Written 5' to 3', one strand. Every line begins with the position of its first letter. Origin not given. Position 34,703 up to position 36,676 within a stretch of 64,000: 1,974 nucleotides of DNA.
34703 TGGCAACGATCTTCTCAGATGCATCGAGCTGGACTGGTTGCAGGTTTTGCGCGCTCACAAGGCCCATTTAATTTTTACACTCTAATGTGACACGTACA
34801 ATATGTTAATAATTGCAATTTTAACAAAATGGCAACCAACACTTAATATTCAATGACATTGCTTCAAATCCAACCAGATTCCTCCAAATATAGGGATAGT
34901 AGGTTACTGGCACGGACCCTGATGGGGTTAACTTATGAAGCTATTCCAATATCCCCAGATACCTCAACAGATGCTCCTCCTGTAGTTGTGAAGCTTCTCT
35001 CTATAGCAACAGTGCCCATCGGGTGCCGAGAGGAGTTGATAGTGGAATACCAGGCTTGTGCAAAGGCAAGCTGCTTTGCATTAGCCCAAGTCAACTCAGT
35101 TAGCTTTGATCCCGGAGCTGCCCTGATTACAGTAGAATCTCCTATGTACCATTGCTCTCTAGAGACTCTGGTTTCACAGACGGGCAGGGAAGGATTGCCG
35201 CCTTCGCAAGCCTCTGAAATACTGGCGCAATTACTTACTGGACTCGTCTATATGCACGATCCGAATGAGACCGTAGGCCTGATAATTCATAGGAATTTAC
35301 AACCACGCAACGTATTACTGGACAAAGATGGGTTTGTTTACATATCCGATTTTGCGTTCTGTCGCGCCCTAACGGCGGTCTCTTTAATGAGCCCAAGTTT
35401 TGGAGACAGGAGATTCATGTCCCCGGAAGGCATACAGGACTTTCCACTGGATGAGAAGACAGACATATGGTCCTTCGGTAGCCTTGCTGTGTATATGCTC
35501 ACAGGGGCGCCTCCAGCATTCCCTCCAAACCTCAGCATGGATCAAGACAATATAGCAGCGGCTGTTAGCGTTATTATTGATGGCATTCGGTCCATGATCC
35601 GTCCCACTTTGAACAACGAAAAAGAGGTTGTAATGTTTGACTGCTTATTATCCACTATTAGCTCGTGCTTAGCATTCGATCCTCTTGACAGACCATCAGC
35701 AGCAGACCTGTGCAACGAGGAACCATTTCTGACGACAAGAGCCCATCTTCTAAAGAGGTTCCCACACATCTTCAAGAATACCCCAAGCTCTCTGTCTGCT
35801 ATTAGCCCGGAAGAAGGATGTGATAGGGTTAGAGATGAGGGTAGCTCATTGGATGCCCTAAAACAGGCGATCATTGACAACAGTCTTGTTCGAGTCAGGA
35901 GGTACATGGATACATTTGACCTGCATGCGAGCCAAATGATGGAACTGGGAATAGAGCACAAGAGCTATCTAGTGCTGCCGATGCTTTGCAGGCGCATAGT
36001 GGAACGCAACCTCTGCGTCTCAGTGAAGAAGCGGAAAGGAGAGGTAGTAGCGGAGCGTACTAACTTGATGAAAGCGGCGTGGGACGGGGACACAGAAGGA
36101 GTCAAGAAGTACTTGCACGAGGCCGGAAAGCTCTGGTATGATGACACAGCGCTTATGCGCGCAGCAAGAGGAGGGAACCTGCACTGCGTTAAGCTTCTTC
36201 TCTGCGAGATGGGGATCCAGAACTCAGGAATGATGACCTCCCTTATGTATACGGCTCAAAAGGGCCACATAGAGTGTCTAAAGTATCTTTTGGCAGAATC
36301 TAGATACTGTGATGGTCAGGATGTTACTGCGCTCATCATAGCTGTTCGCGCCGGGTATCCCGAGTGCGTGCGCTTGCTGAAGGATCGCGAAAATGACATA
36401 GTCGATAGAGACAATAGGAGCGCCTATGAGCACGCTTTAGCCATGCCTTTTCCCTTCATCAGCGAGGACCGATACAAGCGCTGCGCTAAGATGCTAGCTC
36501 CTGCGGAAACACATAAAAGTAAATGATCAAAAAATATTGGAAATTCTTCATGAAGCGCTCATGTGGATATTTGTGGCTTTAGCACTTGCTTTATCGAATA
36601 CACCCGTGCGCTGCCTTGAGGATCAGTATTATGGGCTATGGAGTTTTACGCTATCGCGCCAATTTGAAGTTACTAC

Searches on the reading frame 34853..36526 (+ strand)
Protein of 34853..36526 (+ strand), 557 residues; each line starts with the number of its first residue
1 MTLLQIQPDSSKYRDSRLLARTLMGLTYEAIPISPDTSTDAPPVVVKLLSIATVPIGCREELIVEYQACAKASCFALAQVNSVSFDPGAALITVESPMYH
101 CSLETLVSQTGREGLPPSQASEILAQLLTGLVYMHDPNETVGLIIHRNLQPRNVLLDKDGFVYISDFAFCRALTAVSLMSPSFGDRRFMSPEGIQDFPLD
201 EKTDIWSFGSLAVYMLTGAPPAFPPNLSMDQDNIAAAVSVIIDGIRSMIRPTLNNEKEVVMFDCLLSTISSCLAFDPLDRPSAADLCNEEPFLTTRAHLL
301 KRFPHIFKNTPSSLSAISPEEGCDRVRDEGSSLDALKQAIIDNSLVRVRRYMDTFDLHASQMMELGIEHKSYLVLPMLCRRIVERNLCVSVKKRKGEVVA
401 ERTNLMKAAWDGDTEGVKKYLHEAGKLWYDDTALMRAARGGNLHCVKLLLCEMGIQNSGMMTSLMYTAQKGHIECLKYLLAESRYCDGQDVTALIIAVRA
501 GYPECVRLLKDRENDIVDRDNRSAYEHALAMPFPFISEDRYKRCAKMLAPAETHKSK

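Call 75: search_protein_families(library=pfam, proteins=[window:34853-36526:+], max_evalue=0.001)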
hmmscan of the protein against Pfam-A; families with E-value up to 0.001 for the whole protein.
window:34853-36526:+ (557 aa): 8 families
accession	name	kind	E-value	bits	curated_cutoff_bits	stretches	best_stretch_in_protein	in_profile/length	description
PF12796.13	Ank_2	-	1.1e-28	100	27.3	2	405-482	1-81/90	Ankyrin repeats (3 copies)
PF00069.31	Pkinase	-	2.4e-27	96.4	31.7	1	60-289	43-260/263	Protein kinase domain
PF07714.23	PK_Tyr_Ser-Thr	-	1.4e-19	70.9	23.1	1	36-287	23-255/258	Protein tyrosine and serine/threonine kinase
PF00023.36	Ank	-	2.9e-14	52.8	21.1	0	430-452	2-23/33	Ankyrin repeat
PF13637.12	Ank_4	-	1.2e-11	44.9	22.7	1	468-509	5-49/50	Ankyrin repeats (many copies)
PF13857.12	Ank_5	-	2.9e-11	43.9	27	0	487-528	13-56/56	Ankyrin repeats (many copies)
PF24521.3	Ank_KRIT1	-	1.3e-06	28.7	80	1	401-456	18-71/149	KRIT1 ankyrin-repeats domain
PF13606.12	Ank_3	-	6.7e-06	26.5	22.3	0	431-455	3-26/30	Ankyrin repeat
